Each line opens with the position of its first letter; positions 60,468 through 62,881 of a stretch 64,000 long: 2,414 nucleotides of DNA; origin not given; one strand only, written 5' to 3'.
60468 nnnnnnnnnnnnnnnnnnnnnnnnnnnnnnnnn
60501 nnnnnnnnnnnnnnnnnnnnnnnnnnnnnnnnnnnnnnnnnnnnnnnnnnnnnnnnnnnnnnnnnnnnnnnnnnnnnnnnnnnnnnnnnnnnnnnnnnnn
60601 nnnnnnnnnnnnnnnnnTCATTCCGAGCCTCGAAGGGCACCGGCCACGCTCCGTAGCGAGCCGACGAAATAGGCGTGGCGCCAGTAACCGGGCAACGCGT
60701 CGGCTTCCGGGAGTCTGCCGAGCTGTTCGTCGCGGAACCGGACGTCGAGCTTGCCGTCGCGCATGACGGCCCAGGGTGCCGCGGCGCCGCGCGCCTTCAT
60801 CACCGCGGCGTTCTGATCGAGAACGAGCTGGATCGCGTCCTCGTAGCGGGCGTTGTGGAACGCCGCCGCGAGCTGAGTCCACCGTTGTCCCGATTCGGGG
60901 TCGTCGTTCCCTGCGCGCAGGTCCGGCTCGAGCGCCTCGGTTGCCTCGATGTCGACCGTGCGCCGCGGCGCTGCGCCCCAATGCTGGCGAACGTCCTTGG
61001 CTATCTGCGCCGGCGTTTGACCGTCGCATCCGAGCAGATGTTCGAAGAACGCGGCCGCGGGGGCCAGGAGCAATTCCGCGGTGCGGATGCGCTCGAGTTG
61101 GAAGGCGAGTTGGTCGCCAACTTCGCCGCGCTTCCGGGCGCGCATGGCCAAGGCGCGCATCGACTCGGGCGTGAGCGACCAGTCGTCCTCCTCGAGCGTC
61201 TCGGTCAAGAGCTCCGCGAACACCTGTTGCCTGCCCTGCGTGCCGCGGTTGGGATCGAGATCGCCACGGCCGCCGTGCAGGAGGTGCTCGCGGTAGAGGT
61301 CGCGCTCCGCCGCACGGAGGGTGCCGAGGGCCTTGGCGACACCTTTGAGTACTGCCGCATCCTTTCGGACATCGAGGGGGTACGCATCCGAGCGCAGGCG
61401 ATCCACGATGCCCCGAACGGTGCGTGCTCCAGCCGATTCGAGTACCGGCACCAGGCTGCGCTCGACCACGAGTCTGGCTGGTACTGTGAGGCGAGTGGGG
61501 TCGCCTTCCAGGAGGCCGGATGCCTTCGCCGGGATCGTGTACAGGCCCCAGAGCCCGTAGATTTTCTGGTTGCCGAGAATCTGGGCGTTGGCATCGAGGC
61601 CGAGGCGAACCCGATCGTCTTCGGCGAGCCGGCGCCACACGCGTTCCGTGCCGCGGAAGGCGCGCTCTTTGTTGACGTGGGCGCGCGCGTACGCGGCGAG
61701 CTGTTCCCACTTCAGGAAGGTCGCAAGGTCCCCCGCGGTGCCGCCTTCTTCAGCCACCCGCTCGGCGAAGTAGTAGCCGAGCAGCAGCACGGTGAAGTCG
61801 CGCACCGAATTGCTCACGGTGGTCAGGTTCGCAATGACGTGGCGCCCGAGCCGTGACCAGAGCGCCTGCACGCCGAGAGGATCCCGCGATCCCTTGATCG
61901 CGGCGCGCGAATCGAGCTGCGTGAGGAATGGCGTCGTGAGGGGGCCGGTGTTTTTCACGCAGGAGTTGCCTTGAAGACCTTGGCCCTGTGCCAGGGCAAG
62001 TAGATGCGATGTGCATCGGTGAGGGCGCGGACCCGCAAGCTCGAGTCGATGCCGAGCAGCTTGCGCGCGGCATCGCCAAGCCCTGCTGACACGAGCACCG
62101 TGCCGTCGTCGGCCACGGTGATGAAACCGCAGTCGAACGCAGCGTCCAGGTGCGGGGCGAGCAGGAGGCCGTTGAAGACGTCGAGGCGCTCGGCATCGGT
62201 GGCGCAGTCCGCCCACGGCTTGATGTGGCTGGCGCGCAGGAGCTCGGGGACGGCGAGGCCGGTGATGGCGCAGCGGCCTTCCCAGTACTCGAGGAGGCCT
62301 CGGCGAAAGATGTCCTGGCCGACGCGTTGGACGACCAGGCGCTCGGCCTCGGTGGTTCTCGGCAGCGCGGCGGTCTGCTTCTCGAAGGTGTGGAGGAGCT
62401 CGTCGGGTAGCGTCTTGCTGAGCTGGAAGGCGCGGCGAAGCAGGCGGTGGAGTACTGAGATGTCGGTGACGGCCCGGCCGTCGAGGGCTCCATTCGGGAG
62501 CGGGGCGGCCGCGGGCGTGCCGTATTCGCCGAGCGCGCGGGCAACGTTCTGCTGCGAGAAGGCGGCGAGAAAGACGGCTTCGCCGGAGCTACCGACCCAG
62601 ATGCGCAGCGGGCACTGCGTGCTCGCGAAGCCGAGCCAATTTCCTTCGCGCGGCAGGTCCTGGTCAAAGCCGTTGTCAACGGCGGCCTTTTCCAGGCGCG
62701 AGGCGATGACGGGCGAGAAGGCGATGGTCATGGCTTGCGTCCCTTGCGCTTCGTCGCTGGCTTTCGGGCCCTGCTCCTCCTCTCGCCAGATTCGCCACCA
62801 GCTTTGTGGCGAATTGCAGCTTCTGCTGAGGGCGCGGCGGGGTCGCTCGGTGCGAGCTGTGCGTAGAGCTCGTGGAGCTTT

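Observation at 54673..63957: Six-gene, overlap-chained nuclease-helicase operon: candidate uncharacterised defence system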

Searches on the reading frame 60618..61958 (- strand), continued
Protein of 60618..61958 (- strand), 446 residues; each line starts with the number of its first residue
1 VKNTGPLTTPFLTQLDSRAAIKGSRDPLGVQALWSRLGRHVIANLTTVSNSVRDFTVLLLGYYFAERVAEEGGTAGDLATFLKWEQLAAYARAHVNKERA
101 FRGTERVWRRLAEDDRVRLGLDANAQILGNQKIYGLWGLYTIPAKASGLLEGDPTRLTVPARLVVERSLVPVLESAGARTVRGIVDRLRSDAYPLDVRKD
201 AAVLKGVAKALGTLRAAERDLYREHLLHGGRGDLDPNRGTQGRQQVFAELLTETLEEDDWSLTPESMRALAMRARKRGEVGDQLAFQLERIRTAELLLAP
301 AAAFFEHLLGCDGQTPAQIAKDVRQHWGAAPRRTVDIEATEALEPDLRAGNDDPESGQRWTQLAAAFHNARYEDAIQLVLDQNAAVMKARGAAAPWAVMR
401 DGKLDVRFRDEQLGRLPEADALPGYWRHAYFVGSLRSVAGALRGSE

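Call 100: fold_search(model_id=the predicted structure, library=viral)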
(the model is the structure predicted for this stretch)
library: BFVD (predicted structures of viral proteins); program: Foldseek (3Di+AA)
matches with E <= 10: 42; with E <= 0.001: 0
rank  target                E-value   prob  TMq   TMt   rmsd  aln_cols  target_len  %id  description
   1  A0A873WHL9            1.1e+00  0.05  0.12  0.07  24.3       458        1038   14  Tape measure protein N-terminal domain-containing protein [Providencia phage PSTCR4]
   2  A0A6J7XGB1            1.8e+00  0.03  0.12  0.09  32.2       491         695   12  Uncharacterized protein [uncultured Caudovirales phage]
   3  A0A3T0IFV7            1.8e+00  0.03  0.13  0.08  22.2       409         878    8  (no name in the UniProt tables at hand)
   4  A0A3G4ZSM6            2.0e+00  0.04  0.13  0.13  23.5       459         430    9  MFS transporter [Edafosvirus sp.]
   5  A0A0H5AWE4            2.6e+00  0.03  0.14  0.08  24.7       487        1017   11  (no name in the UniProt tables at hand)
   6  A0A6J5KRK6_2          2.6e+00  0.01  0.07  0.03  22.8       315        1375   13  Large polyvalent protein associated domain-containing protein [uncultured Caudovirales phage]
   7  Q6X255                2.8e+00  0.02  0.11  0.12  20.3       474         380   13  UL43 virion protein (Membrane) [Bovine alphaherpesvirus 5]
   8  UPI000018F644         3.5e+00  0.02  0.13  0.13  18.3       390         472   11  (no name look-up for this kind of identifier)
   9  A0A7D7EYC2            3.7e+00  0.02  0.09  0.09  20.4       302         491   12  Nucleocapsid protein [Hemipteran orthomyxo-related virus OKIAV188]
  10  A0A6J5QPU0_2          3.7e+00  0.01  0.10  0.06  26.5       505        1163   11  Large polyvalent protein associated domain-containing protein [uncultured Caudovirales phage]
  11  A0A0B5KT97            3.8e+00  0.01  0.11  0.08  21.8       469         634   14  Putative nucleoprotein [Wenzhou crab virus 2]
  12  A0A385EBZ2            4.2e+00  0.01  0.09  0.11  20.9       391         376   12  Uncharacterized protein [Caulobacter phage CcrBL10]
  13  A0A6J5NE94            4.4e+00  0.02  0.13  0.14  22.2       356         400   17  Uncharacterized protein (Fragment) [uncultured Caudovirales phage]
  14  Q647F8                4.4e+00  0.01  0.09  0.12  24.8       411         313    9  Uncharacterized protein [Thermoproteus tenax spherical virus 1]
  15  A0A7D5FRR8            4.6e+00  0.02  0.09  0.11  19.2       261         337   14  (no name in the UniProt tables at hand)
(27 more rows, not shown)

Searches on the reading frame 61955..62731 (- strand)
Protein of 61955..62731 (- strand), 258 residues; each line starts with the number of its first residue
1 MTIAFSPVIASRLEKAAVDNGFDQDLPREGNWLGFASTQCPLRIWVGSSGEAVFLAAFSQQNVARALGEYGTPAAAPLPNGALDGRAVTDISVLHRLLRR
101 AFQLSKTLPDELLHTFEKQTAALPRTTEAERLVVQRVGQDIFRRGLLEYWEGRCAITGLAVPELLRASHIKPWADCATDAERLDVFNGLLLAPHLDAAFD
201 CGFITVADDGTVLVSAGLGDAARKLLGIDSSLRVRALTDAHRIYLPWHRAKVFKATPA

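Call 3: search_protein_families(library=pfam, proteins=[window:61955-62731:-], max_evalue=0.01)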
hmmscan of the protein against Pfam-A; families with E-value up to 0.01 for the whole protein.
window:61955-62731:- (258 aa): 1 family
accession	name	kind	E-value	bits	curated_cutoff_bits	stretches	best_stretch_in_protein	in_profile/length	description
PF13391.12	HNH_2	-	7.3e-12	45.4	21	1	154-206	1-65/66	HNH endonuclease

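Call 4: search_protein_families(library=padloc, proteins=[window:61955-62731:-], max_evalue=0.01)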
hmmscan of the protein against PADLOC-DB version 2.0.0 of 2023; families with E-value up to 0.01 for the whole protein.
window:61955-62731:- (258 aa): 3 families
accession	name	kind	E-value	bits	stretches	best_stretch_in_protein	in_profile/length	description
PDLC04132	HNH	-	1.1e-26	91.6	1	125-224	140-237/286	-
PDLC03546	HNH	-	3.2e-18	63.7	1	127-215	147-234/282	Type II restriction enzyme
PDLC03529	REase_II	-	6e-12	43.4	1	153-252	284-380/389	Type II restriction enzyme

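Call 5: search_protein_families(library=ncbifam, proteins=[window:61955-62731:-], max_evalue=0.01)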
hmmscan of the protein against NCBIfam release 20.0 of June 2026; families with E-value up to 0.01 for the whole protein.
window:61955-62731:- (258 aa): 1 family
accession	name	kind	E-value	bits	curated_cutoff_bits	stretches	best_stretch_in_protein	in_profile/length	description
NF045808.1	PT-DNA_restrict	exception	1.5e-06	27.5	180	1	134-254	157-284/284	phosphorothioated DNA-binding restriction endonuclease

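Call 63: find_related_loci(query=window:61955-62731:-, collection=metagenome_contigs, flank=10000)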
Query window:61955-62731:- (258 aa) in metagenome_contigs; peptide patterns used: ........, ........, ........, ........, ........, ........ (x = any residue, [..] = any of these).
180 stretches matched a pattern; 75 encode a relative of the query (tblastn E <= 1e-3); 75 distinct loci.
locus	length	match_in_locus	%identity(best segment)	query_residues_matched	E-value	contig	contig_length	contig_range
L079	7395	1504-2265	82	1-254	4e-140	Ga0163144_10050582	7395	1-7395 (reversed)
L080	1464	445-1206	81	1-254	1e-152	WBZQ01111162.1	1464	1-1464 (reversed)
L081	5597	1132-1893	80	1-254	6e-136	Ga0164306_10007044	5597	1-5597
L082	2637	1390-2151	78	1-254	4e-141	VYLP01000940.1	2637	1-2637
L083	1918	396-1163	77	1-256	1e-140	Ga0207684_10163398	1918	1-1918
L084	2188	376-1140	75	1-255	4e-137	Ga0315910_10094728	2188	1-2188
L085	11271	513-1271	74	3-255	2e-127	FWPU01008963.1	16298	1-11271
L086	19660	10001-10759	75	1-253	1e-126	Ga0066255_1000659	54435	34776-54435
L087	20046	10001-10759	75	1-253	1e-126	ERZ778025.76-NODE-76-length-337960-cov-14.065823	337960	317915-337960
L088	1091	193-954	74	1-254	2e-138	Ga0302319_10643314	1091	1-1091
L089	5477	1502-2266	73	1-255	1e-125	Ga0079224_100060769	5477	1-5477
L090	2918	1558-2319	71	1-254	7e-130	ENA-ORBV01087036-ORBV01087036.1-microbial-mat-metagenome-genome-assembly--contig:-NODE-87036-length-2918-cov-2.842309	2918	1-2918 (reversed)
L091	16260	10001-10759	74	1-253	9e-125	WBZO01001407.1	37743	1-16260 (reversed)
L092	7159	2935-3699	71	1-255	1e-123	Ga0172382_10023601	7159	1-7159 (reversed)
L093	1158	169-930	72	1-254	2e-135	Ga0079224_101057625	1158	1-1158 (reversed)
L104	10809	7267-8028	71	1-254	4e-118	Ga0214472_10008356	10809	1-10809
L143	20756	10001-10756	62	3-254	2e-98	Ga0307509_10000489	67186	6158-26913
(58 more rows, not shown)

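Call 66: search_protein_families(library=padloc, proteins=[L086:2168-6820:+, L086:6817-8811:+, L086:10683-13121:+, L086:13549-17682:+, L079:2283-6872:+, L143:140-3079:+, L143:3076-5883:+, L143:5886-10004:+, L143:10782-12491:+], max_evalue=1e-10)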
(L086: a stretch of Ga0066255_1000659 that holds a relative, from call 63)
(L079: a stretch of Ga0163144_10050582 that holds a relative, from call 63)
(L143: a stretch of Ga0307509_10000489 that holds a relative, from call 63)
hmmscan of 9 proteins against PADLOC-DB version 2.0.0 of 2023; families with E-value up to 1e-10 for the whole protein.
L086:2168-6820:+ (1550 aa): 18 families
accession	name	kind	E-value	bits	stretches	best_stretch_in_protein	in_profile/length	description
PDLC02643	DrmMI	-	6.3e-61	204.5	1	554-881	547-886/1347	DrmMI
PDLC03622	REase_MTase_IIG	-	3.8e-44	148.4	2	780-889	755-854/1524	Type IIG restriction enzyme-methyltransferase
PDLC02638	DrmMI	-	5.6e-44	148.5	1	554-876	546-884/935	DrmMI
PDLC03613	REase_MTase_IIG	-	2.8e-40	135.9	1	821-1263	702-1153/1250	Type IIG restriction enzyme-methyltransferase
PDLC03611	REase_MTase_IIG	-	1.3e-37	126.9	2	558-704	513-662/1532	Type IIG restriction enzyme-methyltransferase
PDLC03620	REase_MTase_IIG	-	1.3e-31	107.2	0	644-697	673-727/1378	Type IIG restriction enzyme-methyltransferase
PDLC03618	REase_MTase_IIG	-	1.8e-26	89.8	1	554-885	541-887/1429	Type IIG restriction enzyme-methyltransferase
PDLC03614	REase_MTase_IIG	-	7.4e-24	81.4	0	836-987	920-1073/1584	Type IIG restriction enzyme-methyltransferase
PDLC02644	DrmMI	-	3.9e-23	79.3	1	554-696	57-229/988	DrmMI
PDLC02645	DrmMI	-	7.1e-23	78.7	0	643-698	660-715/772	DrmMI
PDLC02646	DrmMI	-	3.5e-22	76.3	1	627-774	25-175/792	DrmMI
PDLC03629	REase_MTase_IIG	-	2.5e-21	73.3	1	556-741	375-573/1182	Type IIG restriction enzyme-methyltransferase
PDLC02639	DrmMI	-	1.3e-20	71.3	1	560-699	248-390/803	DrmMI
PDLC03609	REase_MTase_IIG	-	1.3e-18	64.2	1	597-695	432-533/1066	Type IIG restriction enzyme-methyltransferase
PDLC02529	PglX|PglXI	-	1e-15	54.5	1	557-675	194-296/1189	PglX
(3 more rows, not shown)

L086:6817-8811:+ (664 aa): 0 families

L086:10683-13121:+ (812 aa): 0 families

L086:13549-17682:+ (1377 aa): 0 families

L079:2283-6872:+ (1529 aa): 6 families
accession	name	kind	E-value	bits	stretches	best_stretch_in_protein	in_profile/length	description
PDLC02164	Avs2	-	0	1616.5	1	6-1509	4-1496/1504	-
PDLC02162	Avs2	-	5.3e-279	927.3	2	6-975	3-953/1379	-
PDLC02165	Avs2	-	1.4e-245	816.3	1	169-1506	37-1370/1375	-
PDLC02163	Avs2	-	4e-243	808.2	1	150-1507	214-1572/1576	-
PDLC02161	Avs2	-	3.4e-206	685.9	1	6-1479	1-1456/1499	-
PDLC02166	Avs2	-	5.6e-199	661.7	1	4-1477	3-1447/1498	-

L143:140-3079:+ (979 aa): 7 families
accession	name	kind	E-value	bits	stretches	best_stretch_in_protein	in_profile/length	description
PDLC00013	DruE1|DruE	-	1.3e-49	167.1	1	156-614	1022-1441/1776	SNF2 family N-terminal domain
PDLC00014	DruE2|DruE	-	4.1e-42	141.9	1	161-327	1147-1298/1928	SNF2 family N-terminal domain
PDLC00015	DruE2|DruE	-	2.7e-41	139.4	1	177-329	1130-1271/1887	SNF2 family N-terminal domain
PDLC00037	DruE3|DruE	-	5.6e-37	125.1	1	230-589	1058-1407/2055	SNF2 family N-terminal domain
PDLC00051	DruE4|DruE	-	1.3e-32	110.4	1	161-326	1072-1222/1829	SNF2 family N-terminal domain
PDLC00035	DruE3|DruE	-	2e-27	93.3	1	229-327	1060-1158/1460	SNF2 family N-terminal domain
PDLC00036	DruE3|DruE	-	2.4e-24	82.6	1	229-326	1050-1147/2023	SNF2 family N-terminal domain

L143:3076-5883:+ (935 aa): 30 families (the best 25 are shown)
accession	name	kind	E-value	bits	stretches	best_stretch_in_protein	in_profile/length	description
PDLC02853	DpdE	-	3.2e-188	625.8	1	6-935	5-974/985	DpdE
PDLC02621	DrmD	-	1.2e-77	260.2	1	89-616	115-676/1040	DrmD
PDLC02500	BrxHI|BrxHII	-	3.2e-58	196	1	97-609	88-611/933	BrxHI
PDLC00659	HmaA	-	7.3e-53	177.7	2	98-392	103-395/1176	SNF2 helicase / DEAD-box helicase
PDLC02572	DrmA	-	1.2e-49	167.1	1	8-567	16-627/1043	DrmA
PDLC02504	BrxHI|BrxHII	-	2.2e-48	162.9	1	101-722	111-729/971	BrxHII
PDLC02632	DrmD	-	2.6e-48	163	2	89-394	117-425/662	DrmD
PDLC02843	DpdE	-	7.5e-45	151.2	2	98-304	157-338/1091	DpdE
PDLC02840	DpdE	-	3.2e-41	139.6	2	115-300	174-339/1091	DpdE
PDLC02633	DrmD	-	4.2e-41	138.8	2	98-330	124-364/839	DrmD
PDLC02620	DrmD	-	1.9e-40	136.7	2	90-389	90-386/1060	DrmD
PDLC02623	DrmD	-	2.6e-38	129.4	2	103-288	105-304/1040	DrmD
PDLC02634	DrmD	-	5.7e-34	115.1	2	115-391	107-380/900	DrmD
PDLC02619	DrmD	-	6.9e-29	98.6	2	110-281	43-210/872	DrmD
PDLC02624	DrmD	-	2.6e-28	96.9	2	467-565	366-469/652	DrmD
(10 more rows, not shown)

L143:5886-10004:+ (1372 aa): 18 families
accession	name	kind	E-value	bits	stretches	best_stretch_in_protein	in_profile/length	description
PDLC02643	DrmMI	-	1.8e-60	203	2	489-808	548-880/1347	DrmMI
PDLC02638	DrmMI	-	1.4e-43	147.3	1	489-810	547-885/935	DrmMI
PDLC03622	REase_MTase_IIG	-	5.2e-40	134.7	3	874-1200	958-1274/1524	Type IIG restriction enzyme-methyltransferase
PDLC03613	REase_MTase_IIG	-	1.9e-36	123.2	1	772-1305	721-1237/1250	Type IIG restriction enzyme-methyltransferase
PDLC03611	REase_MTase_IIG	-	5.7e-30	101.5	1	491-636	512-660/1532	Type IIG restriction enzyme-methyltransferase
PDLC03620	REase_MTase_IIG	-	1.8e-27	93.5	0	578-630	673-726/1378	Type IIG restriction enzyme-methyltransferase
PDLC03618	REase_MTase_IIG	-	8.3e-26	87.6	1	489-629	542-712/1429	Type IIG restriction enzyme-methyltransferase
PDLC02644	DrmMI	-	9.9e-26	87.9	1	489-629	58-228/988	DrmMI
PDLC02645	DrmMI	-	1.8e-25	87.3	1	577-632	660-715/772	DrmMI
PDLC02646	DrmMI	-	7.4e-23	78.6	1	569-631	33-99/792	DrmMI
PDLC03609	REase_MTase_IIG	-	3.7e-21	72.6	1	533-628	434-532/1066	Type IIG restriction enzyme-methyltransferase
PDLC03629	REase_MTase_IIG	-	5.2e-21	72.2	1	489-642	374-546/1182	Type IIG restriction enzyme-methyltransferase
PDLC03614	REase_MTase_IIG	-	1.5e-19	67.2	0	769-915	920-1068/1584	Type IIG restriction enzyme-methyltransferase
PDLC02639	DrmMI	-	2.8e-19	66.9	1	495-643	249-400/803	DrmMI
PDLC03604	REase_MTase_IIG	-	3.2e-17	59.9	0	489-631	350-505/1011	Type IIG restriction enzyme-methyltransferase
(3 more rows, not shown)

L143:10782-12491:+ (569 aa): 32 families (the best 25 are shown)
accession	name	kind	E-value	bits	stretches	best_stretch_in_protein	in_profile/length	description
PDLC04042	PD-T4-6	-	2e-50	170.1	1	131-389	6-281/292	-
PDLC04138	mad6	-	6.7e-49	165.3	1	124-335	41-256/659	mads_6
PDLC04053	PD-T4-6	-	1.6e-46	157.2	1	132-389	7-280/311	-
PDLC04047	PD-T4-6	-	1.3e-41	140.8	1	135-336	11-213/327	-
PDLC04054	PD-T4-6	-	2.5e-39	133.7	1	133-384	9-277/347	-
PDLC04061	PD-T4-6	-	6.7e-38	129.4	1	136-386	18-289/510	-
PDLC04043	PD-T4-6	-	1.4e-37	127.8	1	135-452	16-345/452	-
PDLC04060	PD-T4-6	-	1.5e-37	127.6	1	136-338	10-212/486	-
PDLC04039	PD-T4-6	-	1.5e-33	114.5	1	134-385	14-280/458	-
PDLC04041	PD-T4-6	-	3.3e-33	113.6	1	136-408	30-310/443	-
PDLC04057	PD-T4-6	-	2.3e-32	110.6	1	136-338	10-213/443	-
PDLC01088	C3a189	-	3.7e-32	109.8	1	142-339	5-212/840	kinase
PDLC04048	PD-T4-6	-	2.8e-31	107.2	1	136-335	12-212/354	-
PDLC04044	PD-T4-6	-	3.5e-30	103.4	1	135-335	33-239/372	-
PDLC04064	PD-T4-6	-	4.7e-30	102.8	1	132-339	18-224/369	-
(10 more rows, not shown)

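Call 95: search_protein_families(library=pfam, proteins=[L086:2168-6820:+, L086:6817-8811:+, L086:10683-13121:+, L086:13079-13552:+, L086:13549-17682:+, L143:140-3079:+, L143:3076-5883:+, L104:1977-6101:+], max_evalue=0.001)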
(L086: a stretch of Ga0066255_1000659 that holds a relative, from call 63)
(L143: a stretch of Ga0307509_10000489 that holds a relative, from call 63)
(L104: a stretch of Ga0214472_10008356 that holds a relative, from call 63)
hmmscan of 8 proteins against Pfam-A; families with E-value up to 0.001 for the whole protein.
L086:2168-6820:+ (1550 aa): 3 families
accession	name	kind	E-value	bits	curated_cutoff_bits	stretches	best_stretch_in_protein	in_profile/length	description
PF07669.17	Eco57I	-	1.1e-16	61.8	25.3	1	651-920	2-118/171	Eco57I restriction-modification methylase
PF02384.22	N6_Mtase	-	8.9e-09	35.5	20.4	1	557-675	20-103/311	N-6 DNA Methylase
PF20473.4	MmeI_Mtase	-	3.5e-05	23.5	27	1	596-672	15-85/259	MmeI, DNA-methyltransferase domain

L086:6817-8811:+ (664 aa): 0 families

L086:10683-13121:+ (812 aa): 1 family
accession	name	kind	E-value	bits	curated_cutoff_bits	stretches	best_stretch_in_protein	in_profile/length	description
PF13588.12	HSDR_N_2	-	2.6e-05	24.7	25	1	95-167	38-95/110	Type I restriction enzyme R protein N terminus (HSDR_N)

L086:13079-13552:+ (157 aa): 0 families

L086:13549-17682:+ (1377 aa): 0 families

L143:140-3079:+ (979 aa): 2 families
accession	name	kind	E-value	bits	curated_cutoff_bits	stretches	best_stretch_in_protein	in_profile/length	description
PF00271.37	Helicase_C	-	7.5e-09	36.3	23.5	1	225-273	63-110/110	Helicase conserved C-terminal domain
PF09369.15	MZB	-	2.1e-08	35.2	24.2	1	737-839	2-80/80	MrfA Zn-binding domain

L143:3076-5883:+ (935 aa): 4 families
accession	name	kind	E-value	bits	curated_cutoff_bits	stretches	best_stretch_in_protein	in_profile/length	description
PF00271.37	Helicase_C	-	5e-18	65.8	23.5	1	454-562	7-110/110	Helicase conserved C-terminal domain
PF00176.29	SNF2-rel_dom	-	5.3e-13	49.2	24.9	1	116-282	17-181/290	SNF2-related domain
PF00270.35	DEAD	-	2.3e-10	40.9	26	1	119-265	17-161/167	DEAD/DEAH box helicase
PF04851.21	ResIII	-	5.5e-08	33.3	22.5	1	113-265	20-163/164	Type III restriction enzyme, res subunit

L104:1977-6101:+ (1374 aa): 3 families
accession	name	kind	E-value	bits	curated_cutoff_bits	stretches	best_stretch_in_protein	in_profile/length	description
PF07669.17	Eco57I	-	3.9e-17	63.3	25.3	1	585-935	2-167/171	Eco57I restriction-modification methylase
PF02384.22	N6_Mtase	-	7.2e-08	32.5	20.4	1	492-627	21-115/311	N-6 DNA Methylase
PF20473.4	MmeI_Mtase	-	4.8e-06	26.4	27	1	533-606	18-85/259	MmeI, DNA-methyltransferase domain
